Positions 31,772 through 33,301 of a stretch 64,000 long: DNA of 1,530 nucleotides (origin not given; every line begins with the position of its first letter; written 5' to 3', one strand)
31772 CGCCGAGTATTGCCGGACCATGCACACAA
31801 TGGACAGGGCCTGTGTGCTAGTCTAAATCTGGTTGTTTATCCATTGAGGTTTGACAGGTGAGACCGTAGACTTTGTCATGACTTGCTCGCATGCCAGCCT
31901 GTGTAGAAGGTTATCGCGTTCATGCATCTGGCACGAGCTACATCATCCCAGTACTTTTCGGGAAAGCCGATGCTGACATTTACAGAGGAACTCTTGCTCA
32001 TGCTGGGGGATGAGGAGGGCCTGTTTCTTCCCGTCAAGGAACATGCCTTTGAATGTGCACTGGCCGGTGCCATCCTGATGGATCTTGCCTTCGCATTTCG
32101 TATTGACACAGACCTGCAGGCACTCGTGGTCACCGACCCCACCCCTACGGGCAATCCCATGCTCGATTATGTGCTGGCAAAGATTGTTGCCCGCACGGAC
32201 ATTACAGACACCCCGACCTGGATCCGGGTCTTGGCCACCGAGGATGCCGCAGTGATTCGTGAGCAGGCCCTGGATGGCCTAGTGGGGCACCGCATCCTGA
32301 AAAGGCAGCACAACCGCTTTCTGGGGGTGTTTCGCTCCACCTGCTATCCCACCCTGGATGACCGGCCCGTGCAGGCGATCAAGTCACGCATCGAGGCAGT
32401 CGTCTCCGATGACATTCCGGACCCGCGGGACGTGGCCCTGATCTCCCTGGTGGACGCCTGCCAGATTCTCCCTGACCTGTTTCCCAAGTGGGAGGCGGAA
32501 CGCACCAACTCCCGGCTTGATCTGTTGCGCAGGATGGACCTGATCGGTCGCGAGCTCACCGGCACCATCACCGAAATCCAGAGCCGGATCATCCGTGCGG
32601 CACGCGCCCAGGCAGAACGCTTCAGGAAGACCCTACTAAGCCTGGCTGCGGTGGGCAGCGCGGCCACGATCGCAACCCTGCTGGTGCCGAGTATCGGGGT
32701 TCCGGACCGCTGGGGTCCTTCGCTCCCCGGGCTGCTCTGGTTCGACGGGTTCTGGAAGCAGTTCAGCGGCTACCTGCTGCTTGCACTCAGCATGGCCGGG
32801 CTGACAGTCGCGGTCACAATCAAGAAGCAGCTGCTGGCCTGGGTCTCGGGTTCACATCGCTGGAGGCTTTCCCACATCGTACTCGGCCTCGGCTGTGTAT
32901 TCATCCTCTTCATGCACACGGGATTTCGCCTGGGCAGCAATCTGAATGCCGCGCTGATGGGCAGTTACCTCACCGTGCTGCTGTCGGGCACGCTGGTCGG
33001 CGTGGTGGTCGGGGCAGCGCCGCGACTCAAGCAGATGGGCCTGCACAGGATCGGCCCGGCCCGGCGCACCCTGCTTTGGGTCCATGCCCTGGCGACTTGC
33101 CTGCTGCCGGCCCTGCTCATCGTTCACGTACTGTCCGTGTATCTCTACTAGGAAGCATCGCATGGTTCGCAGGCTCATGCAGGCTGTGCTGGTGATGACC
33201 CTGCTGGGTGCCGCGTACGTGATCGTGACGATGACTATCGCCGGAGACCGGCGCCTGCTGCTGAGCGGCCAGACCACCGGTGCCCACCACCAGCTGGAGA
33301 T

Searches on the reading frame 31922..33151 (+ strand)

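Call 34: search_protein_families(library=pfam, proteins=[window:31922-33151:+], max_evalue=0.01)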
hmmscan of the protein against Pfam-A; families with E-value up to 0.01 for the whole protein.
window:31922-33151:+ (409 aa): 1 family
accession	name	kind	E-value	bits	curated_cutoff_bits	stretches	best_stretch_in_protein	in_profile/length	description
PF05719.16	GPP34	-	2.6e-39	135.8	29.1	1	22-218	3-200/201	Golgi phosphoprotein 3 (GPP34)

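Call 72: search_protein_families(library=ncbifam, proteins=[window:31922-33151:+], max_evalue=0.001)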
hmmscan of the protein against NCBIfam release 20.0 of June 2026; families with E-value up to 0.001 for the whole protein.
window:31922-33151:+ (409 aa): 0 families
